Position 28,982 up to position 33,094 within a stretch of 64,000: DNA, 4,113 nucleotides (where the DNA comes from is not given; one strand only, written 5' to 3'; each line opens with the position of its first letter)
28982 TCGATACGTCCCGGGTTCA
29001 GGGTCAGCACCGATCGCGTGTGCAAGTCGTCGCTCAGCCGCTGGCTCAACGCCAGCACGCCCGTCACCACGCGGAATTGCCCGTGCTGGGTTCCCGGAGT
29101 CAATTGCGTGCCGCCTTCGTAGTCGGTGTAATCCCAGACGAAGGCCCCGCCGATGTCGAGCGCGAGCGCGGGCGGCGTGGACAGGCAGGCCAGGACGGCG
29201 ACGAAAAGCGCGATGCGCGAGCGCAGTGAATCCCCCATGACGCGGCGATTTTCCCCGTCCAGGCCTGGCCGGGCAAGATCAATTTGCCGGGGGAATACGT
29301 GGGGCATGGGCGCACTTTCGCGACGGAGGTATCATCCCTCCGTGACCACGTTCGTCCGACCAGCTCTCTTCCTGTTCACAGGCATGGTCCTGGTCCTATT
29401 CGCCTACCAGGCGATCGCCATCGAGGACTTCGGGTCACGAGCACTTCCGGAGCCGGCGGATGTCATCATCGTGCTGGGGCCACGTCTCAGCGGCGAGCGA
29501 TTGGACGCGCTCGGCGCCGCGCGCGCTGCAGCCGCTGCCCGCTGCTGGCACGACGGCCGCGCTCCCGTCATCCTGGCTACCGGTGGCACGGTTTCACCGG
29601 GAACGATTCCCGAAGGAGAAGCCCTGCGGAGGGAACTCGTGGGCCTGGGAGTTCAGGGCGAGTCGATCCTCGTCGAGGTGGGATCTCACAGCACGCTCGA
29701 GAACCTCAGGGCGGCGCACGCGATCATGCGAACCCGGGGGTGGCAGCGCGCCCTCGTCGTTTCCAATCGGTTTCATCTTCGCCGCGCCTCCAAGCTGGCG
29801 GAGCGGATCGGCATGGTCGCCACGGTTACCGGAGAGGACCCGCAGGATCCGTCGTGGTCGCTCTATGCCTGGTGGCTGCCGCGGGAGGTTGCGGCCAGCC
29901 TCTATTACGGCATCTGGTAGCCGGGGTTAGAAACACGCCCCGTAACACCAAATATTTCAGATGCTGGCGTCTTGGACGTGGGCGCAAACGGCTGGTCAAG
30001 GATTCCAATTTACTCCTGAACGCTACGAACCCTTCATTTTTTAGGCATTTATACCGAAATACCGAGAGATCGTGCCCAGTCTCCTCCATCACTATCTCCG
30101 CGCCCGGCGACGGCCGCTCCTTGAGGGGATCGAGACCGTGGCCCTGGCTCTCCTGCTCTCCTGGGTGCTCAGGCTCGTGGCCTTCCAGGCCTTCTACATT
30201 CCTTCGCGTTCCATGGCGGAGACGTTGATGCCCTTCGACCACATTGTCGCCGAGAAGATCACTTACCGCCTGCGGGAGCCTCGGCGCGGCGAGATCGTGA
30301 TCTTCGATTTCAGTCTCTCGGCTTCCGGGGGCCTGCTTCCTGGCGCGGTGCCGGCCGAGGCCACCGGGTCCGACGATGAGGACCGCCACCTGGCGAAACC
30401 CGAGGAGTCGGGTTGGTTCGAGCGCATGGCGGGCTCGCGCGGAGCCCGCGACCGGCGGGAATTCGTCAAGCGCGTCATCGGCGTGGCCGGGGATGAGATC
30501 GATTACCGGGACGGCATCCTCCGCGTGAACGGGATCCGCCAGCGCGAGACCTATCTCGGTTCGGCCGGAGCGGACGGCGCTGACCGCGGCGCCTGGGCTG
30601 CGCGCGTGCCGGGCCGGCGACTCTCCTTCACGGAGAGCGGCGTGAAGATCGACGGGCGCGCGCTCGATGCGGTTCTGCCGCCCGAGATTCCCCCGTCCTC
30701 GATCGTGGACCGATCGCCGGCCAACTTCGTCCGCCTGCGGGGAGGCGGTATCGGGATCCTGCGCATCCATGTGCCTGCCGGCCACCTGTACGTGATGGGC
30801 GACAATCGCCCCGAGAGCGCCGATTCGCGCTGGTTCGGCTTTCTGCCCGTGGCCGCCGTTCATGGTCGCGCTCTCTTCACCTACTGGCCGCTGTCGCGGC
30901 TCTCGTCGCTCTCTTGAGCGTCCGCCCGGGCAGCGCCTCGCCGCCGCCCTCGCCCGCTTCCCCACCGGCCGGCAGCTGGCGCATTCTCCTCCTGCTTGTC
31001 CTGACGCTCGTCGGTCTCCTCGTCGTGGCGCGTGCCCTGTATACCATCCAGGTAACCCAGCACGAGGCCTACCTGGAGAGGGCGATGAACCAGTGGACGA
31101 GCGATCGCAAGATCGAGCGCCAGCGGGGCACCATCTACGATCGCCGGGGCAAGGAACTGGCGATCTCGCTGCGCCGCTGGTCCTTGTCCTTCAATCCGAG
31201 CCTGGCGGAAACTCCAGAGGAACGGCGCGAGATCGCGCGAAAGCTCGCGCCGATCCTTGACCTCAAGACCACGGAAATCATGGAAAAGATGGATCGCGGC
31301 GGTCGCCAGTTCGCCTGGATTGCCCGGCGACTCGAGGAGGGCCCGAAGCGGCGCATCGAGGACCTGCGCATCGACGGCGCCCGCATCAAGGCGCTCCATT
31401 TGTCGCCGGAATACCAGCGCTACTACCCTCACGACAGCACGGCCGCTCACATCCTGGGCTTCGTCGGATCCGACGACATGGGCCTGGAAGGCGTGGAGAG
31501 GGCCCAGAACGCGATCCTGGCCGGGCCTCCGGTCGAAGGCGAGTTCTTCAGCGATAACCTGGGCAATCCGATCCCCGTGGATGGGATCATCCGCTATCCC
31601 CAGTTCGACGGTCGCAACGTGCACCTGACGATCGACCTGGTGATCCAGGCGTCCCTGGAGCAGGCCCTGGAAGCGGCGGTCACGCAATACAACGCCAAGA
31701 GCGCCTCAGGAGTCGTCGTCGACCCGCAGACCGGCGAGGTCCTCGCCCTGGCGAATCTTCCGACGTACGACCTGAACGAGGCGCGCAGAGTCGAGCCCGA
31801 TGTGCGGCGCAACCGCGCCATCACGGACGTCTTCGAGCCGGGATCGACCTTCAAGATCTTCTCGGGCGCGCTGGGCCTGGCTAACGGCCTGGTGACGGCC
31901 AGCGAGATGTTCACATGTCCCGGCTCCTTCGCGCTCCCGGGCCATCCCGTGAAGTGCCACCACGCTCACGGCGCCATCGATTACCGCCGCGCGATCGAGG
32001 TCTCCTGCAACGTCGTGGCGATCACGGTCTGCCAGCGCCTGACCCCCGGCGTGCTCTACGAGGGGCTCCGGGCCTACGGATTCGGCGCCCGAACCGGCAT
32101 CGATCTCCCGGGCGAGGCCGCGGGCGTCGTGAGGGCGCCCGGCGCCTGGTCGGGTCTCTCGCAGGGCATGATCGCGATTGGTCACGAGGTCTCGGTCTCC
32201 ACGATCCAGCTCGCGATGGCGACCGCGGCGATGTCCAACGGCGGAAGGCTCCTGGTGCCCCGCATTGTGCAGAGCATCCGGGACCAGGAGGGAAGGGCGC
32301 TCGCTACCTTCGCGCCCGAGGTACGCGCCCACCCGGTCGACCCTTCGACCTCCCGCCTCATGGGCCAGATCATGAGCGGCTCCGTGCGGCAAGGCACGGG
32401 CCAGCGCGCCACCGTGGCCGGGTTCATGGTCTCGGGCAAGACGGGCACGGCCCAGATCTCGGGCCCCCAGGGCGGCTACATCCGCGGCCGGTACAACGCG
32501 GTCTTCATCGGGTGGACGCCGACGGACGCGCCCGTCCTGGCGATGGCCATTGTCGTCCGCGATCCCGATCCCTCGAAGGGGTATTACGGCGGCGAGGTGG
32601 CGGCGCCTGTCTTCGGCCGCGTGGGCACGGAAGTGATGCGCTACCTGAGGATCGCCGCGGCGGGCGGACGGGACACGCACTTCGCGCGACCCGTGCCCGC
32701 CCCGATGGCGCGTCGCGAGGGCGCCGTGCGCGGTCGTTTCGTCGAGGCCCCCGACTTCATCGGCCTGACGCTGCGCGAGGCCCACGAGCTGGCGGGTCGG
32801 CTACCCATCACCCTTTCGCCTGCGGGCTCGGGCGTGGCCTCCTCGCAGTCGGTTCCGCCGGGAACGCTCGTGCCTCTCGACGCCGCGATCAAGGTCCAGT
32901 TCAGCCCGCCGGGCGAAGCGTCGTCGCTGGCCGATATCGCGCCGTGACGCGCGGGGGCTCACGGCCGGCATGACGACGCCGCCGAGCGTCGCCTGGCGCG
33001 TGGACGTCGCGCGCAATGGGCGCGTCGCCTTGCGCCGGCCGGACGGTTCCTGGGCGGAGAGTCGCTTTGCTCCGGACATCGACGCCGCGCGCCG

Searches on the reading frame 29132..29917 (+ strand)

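Call 11: search_protein_families(library=pfam, proteins=[window:29132-29917:+], max_evalue=0.001)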
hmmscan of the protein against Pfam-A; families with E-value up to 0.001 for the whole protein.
window:29132-29917:+ (262 aa): 1 family
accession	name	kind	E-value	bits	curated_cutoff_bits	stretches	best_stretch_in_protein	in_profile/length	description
PF02698.23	DUF218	-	4.6e-23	82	27.6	1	110-249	1-112/133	DUF218 domain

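Call 99: search_protein_families(library=ncbifam, proteins=[window:29132-29917:+], max_evalue=0.00001)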
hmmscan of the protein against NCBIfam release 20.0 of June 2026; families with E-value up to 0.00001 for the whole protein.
window:29132-29917:+ (262 aa): 0 families

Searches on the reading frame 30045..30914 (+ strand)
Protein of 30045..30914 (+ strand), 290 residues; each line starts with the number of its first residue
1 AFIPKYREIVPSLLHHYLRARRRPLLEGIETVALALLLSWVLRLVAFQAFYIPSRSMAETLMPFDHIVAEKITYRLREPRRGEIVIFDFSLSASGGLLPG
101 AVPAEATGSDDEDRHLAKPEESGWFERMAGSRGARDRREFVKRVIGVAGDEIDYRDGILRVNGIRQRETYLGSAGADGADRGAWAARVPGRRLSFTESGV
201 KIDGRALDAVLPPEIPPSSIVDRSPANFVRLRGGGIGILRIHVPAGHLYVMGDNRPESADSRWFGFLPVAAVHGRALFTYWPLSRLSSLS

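Call 11: search_protein_families(library=pfam, proteins=[window:30045-30914:+], max_evalue=0.001)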
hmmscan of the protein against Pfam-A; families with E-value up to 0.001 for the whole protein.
window:30045-30914:+ (290 aa): 1 family
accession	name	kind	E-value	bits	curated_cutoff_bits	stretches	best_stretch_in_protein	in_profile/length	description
PF10502.14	Peptidase_S26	-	1.3e-39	136.3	22.9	2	27-173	3-106/168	Signal peptidase, peptidase S26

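Call 99: search_protein_families(library=ncbifam, proteins=[window:30072-30914:+], max_evalue=0.00001)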
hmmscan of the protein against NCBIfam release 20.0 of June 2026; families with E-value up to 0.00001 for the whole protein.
window:30072-30914:+ (281 aa): 3 families
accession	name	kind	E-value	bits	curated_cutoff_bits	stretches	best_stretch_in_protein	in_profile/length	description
TIGR02227.1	sigpep_I_bact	equivalog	9.6e-35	119.8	47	1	21-274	3-161/162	signal peptidase I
NF008114.0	PRK10861.1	equivalog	5.5e-18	65.3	277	1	234-268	264-298/324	signal peptidase I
TIGR02771.1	TraF_Ti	equivalog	4.1e-06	26.4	100.25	0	232-267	131-165/171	conjugative transfer signal peptidase TraF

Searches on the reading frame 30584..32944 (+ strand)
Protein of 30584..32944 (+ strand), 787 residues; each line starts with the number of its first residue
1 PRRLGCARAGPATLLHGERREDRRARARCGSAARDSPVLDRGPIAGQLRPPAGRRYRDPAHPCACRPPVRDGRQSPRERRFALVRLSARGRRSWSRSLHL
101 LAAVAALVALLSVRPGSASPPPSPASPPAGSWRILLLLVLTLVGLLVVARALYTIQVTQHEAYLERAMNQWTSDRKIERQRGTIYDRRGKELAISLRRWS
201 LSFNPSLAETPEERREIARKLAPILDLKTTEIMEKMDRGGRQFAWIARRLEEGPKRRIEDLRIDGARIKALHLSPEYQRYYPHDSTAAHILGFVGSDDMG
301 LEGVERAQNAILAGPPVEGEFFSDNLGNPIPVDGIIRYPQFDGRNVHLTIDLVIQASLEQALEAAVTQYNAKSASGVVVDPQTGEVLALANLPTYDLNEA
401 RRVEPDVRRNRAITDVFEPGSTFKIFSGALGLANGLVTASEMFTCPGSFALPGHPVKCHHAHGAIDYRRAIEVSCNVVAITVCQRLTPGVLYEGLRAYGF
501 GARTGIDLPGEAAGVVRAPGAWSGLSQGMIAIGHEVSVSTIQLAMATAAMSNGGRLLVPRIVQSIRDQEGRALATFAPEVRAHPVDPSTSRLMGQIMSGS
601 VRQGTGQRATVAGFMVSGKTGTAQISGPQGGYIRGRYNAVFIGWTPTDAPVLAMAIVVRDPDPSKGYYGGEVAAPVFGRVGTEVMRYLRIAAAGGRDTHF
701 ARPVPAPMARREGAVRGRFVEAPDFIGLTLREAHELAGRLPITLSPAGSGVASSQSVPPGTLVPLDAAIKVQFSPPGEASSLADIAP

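Call 11: search_protein_families(library=pfam, proteins=[window:30584-32944:+], max_evalue=0.001)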
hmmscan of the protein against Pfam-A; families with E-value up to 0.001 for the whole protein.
window:30584-32944:+ (787 aa): 4 families
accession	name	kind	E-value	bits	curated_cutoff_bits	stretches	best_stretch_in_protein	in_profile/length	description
PF00905.27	Transpeptidase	-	5.6e-68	229.8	22.1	1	375-679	2-296/299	Penicillin binding protein transpeptidase domain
PF03717.20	PBP_dimer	-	5.6e-14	53.4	24.4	1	177-297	2-126/180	Penicillin-binding Protein dimerisation domain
PF21922.1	PBP_dimer_2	-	3e-06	27.8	27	1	276-314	22-59/83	Penicillin binding protein A dimerisation domain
PF03793.24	PASTA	-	2.9e-05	24.4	23.2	1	720-774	1-63/64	PASTA domain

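Call 47: find_homologous_proteins(query=window:30914-32944:+)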
Query window:30914-32944:+ (677 aa): 2975 proteins with E <= 0.001 among 8000 candidates; the best 120 are listed.
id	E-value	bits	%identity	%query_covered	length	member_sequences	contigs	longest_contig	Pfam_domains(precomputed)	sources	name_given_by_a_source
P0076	0.0e+0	1512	100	100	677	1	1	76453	PF03717.21,PF21922.2,PF03793.25,PF00905.28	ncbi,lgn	-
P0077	0.0e+0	1334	88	99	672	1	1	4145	PF03717.21,PF21922.2,PF03793.25,PF00905.28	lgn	-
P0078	0.0e+0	1038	71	94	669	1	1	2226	PF03717.21,PF21922.2,PF03793.25,PF00905.28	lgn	-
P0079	0.0e+0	1013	69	98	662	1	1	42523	PF03717.21,PF21922.2,PF03793.25,PF00905.28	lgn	-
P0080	1.2e-242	825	58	97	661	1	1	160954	PF03717.21,PF03793.25,PF00905.28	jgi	jgi:cell division protein FtsI/penicillin-binding protein 2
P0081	4.6e-241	820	59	97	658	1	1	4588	PF03717.21,PF21922.2,PF03793.25,PF00905.28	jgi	jgi:cell division protein FtsI/penicillin-binding protein 2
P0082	1.3e-233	795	57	97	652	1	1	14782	PF03717.21,PF21922.2,PF03793.25,PF00905.28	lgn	-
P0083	5.8e-233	793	57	97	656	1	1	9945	PF03717.21,PF00905.28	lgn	-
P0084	7.1e-229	780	56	96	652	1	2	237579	PF03717.21,PF00905.28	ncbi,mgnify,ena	ncbi:MAG: penicillin-binding protein [Candidatus Hydrogenedentota bacterium]|mgnify:CR=1 FL=1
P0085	3.2e-227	774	55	97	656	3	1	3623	PF03717.21,PF21922.2,PF00905.28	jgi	jgi:cell division protein FtsI/penicillin-binding protein 2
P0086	4.0e-223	761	55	97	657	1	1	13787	PF03717.21,PF21922.2,PF03793.25,PF00905.28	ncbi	-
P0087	2.0e-220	752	54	94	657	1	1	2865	PF03717.21,PF00905.28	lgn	-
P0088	1.6e-219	749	53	96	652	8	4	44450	PF03717.21,PF21922.2,PF00905.28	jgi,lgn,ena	-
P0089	4.4e-197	675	51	97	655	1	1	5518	PF03717.21,PF21922.2,PF03793.25,PF00905.28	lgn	-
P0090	2.0e-196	673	49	97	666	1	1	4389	PF03717.21,PF21922.2,PF03793.25,PF00905.28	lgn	-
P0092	5.9e-125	436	40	92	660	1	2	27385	PF03717.21,PF03793.25,PF00905.28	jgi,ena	-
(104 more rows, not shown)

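Call 48: find_encoding_contigs(protein=P0084, flank=10000, max_places=2)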
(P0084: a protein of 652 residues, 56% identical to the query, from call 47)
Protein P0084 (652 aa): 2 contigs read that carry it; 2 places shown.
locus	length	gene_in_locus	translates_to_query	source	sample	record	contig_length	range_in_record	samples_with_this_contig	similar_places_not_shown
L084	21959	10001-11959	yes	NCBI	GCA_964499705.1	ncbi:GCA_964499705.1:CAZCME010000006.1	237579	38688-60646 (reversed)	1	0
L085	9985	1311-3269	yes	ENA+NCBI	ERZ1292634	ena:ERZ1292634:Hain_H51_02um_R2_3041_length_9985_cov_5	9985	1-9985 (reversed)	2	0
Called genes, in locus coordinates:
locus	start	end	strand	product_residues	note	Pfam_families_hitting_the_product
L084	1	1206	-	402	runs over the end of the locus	PF13439:Glyco_transf_4, PF13579:Glyco_trans_4_4, PF20706:GT4-conflict (weak), PF00534:Glycos_transf_1, PF13692:Glyco_trans_1_4, PF13524:Glyco_trans_1_2 (weak)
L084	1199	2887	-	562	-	PF02366:PMT, PF13231:PMT_2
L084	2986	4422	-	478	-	PF00072:Response_reg (weak), PF00158:Sigma54_activat, PF14532:Sigma54_activ_2, PF07724:AAA_2 (weak), PF07728:AAA_5, PF25601:AAA_lid_14, PF02954:HTH_8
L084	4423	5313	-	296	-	PF00072:Response_reg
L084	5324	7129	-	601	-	PF00672:HAMP, PF00512:HisKA, PF02518:HATPase_c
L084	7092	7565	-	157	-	PF07963:N_methyl (weak)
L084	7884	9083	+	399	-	PF01960:ArgJ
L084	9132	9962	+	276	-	PF10502:Peptidase_S26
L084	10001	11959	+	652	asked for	PF03717:PBP_dimer, PF00905:Transpeptidase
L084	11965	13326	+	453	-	PF01973:MptE-like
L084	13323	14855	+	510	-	PF01973:MptE-like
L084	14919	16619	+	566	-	PF01973:MptE-like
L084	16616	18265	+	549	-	PF01973:MptE-like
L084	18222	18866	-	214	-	PF09335:VTT_dom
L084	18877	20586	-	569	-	PF01773:Nucleos_tra2_N, PF07670:Gate, PF07662:Nucleos_tra2_C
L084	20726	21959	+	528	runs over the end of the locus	-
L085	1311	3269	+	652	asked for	PF03717:PBP_dimer, PF00905:Transpeptidase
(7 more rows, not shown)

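Call 49: find_encoding_contigs(protein=P0080, flank=10000, max_places=2)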
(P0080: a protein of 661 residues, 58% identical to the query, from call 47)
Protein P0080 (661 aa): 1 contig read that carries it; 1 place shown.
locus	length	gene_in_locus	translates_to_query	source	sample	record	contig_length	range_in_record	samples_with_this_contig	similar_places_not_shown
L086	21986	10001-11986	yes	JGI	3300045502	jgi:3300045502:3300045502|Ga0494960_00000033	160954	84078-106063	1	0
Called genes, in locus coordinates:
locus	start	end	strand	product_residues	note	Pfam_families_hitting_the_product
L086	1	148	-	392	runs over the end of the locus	-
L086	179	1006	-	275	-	PF01209:Ubie_methyltran, PF13489:Methyltransf_23, PF08241:Methyltransf_11, PF08242:Methyltransf_12, PF13649:Methyltransf_25, PF13847:Methyltransf_31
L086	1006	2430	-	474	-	PF01943:Polysacc_synt (weak), PF03023:MurJ (weak)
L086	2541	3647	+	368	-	PF08003:Methyltransf_9, PF13489:Methyltransf_23, PF08241:Methyltransf_11, PF08242:Methyltransf_12, PF13649:Methyltransf_25, PF13847:Methyltransf_31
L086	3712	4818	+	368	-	PF01408:GFO_IDH_MocA, PF03807:F420_oxidored (weak), PF22725:GFO_IDH_MocA_C3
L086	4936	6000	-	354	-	PF04055:Radical_SAM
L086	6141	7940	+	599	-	PF13522:GATase_6, PF13537:GATase_7, PF00733:Asn_synthase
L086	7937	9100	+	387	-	PF01960:ArgJ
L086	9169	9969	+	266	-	PF10502:Peptidase_S26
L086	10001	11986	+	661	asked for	PF03717:PBP_dimer, PF00905:Transpeptidase, PF03793:PASTA (weak)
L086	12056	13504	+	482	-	PF01973:MptE-like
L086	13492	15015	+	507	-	PF01973:MptE-like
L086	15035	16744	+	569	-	PF01973:MptE-like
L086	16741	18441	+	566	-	PF20157:Maf_flag10_N (weak), PF01973:MptE-like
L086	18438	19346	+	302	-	PF00294:PfkB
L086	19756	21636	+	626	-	PF16260:DUF4914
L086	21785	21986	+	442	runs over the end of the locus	PF13372:Alginate_exp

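Call 52: find_encoding_contigs(protein=P0088, flank=10000, max_places=2)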
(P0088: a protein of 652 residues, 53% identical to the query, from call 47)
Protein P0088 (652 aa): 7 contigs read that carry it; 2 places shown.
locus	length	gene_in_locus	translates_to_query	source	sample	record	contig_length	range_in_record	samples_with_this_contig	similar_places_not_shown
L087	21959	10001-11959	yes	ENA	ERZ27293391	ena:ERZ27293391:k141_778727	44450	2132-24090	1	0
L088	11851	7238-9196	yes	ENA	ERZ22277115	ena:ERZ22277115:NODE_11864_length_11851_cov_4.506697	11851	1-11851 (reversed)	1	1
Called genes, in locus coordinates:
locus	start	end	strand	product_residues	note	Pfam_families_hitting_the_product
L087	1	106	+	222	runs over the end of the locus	PF03807:F420_oxidored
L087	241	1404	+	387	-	PF00438:S-AdoMet_synt_N, PF02772:S-AdoMet_synt_M, PF02773:S-AdoMet_synt_C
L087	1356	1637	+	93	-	-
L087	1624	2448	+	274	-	-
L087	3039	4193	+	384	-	PF08442:ATP-grasp_2, PF13549:ATP-grasp_5 (weak), PF24948:Citrate_synth_N (weak), PF00549:Ligase_CoA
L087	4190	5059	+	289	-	PF02629:CoA_binding, PF13380:CoA_binding_2 (faint), PF13607:Succ_CoA_lig, PF00549:Ligase_CoA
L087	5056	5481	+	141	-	-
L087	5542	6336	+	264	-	PF05036:SPOR, PF00877:NLPC_P60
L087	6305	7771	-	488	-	PF01943:Polysacc_synt (weak)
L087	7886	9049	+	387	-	PF01960:ArgJ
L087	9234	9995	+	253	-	PF10502:Peptidase_S26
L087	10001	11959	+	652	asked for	PF03717:PBP_dimer, PF21922:PBP_dimer_2 (faint), PF00905:Transpeptidase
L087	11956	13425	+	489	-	PF01973:MptE-like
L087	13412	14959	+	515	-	PF01973:MptE-like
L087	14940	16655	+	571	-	PF01973:MptE-like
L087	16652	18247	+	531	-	PF01973:MptE-like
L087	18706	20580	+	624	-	PF00884:Sulfatase, PF01663:Phosphodiest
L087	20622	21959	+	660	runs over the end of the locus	PF04453:LptD (faint)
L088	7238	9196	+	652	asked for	PF03717:PBP_dimer, PF21922:PBP_dimer_2 (faint), PF00905:Transpeptidase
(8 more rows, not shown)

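Call 53: find_encoding_contigs(protein=P0092, flank=10000, max_places=2)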
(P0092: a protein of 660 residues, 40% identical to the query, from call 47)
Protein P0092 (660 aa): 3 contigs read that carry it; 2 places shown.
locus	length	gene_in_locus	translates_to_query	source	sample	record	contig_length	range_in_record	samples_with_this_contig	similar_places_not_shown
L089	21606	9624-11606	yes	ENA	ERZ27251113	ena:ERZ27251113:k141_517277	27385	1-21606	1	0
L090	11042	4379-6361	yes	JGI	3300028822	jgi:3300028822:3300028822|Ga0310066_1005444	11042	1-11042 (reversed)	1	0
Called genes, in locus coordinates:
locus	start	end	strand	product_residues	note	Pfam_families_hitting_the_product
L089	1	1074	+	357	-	?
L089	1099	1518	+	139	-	PF07879:PHB_acc_N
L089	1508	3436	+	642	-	PF02734:Dak2, PF21645:FakA-like_M, PF13684:FakA-like_C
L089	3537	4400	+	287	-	PF02645:DegV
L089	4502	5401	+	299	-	-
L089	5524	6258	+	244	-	PF17131:TP_0789-like (weak)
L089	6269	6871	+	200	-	PF02660:G3P_acyltransf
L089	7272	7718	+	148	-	PF02381:MraZ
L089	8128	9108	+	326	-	PF01795:Methyltransf_5, PF13847:Methyltransf_31 (faint), PF13649:Methyltransf_25 (faint)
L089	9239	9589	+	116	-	-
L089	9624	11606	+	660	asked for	PF03717:PBP_dimer, PF00905:Transpeptidase, PF03793:PASTA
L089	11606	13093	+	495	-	PF01225:Mur_ligase, PF08245:Mur_ligase_M, PF02875:Mur_ligase_C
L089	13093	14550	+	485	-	PF01225:Mur_ligase, PF08245:Mur_ligase_M, PF02875:Mur_ligase_C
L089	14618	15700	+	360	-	PF00953:Glycos_transf_4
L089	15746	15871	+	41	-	-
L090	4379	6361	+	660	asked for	PF03717:PBP_dimer, PF00905:Transpeptidase, PF03793:PASTA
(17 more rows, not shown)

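Call 99: search_protein_families(library=ncbifam, proteins=[window:30914-32944:+], max_evalue=0.00001)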
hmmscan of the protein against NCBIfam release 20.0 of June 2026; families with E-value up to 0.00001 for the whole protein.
window:30914-32944:+ (677 aa): 19 families
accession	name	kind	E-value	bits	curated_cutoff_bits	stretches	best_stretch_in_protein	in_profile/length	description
TIGR02214.1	spoVD_pbp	equivalog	4.4e-129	431.7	688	1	24-652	2-623/636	stage V sporulation protein D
TIGR03423.1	pbp2_mrdA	equivalog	2.2e-92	310.5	455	1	23-573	2-589/593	penicillin-binding protein 2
NF053573.1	PBP2_PenA_Neis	exception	1.9e-83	280.9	1105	1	23-576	27-562/572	peptidoglycan D,D-transpeptidase PBP2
NF011685.0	PRK15105.1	subfamily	3.1e-66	224.2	737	1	21-581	21-564/588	peptidoglycan glycosyltransferase FtsI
NF038271.1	strep_PBP2X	exception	2.9e-42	144.8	1050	1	54-567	56-609/750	penicillin-binding protein PBP2X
NF008061.0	PRK10795.1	equivalog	8.1e-31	107.3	962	2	187-518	204-554/634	peptidoglycan DD-transpeptidase MrdA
TIGR02074.1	PBP_1a_fam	subfamily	2.2e-30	105.9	508.75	1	232-575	222-533/535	PBP1A family penicillin-binding protein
NF038278.1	strep_PBP2B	exception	7.8e-30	103.9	975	2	231-548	302-652/678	penicillin-binding protein PBP2B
NF051842.1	PBP4_5_Efaec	equivalog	7.7e-23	80.7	700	2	229-532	328-630/668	penicillin-binding protein PBP4(5)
NF051885.1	tranpepglycosPbpC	equivalog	1.3e-15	57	900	1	234-536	292-557/632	multimodular transpeptidase-transglycosylase PbpC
NF000237.1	MECA_PBP2A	equivalog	9.3e-14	50.6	750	1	222-552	310-637/668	PBP2a family beta-lactam-resistant peptidoglycan transpeptidase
TIGR02073.1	PBP_1c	equivalog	4.4e-11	42.1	494.2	1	235-513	243-494/728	penicillin-binding protein 1C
NF000410.1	MECA1_pure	exception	9.4e-11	40.5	1480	1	222-551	308-634/666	PBP2a family beta-lactam-resistant peptidoglycan transpeptidase MecA1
NF000409.1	MECA_pure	exception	2e-10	39.9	1490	1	225-552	313-637/668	PBP2a family beta-lactam-resistant peptidoglycan transpeptidase MecA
NF000407.1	MECC_PBP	exception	2e-10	39.5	1500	1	220-551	305-633/665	PBP2a family beta-lactam-resistant peptidoglycan transpeptidase MecC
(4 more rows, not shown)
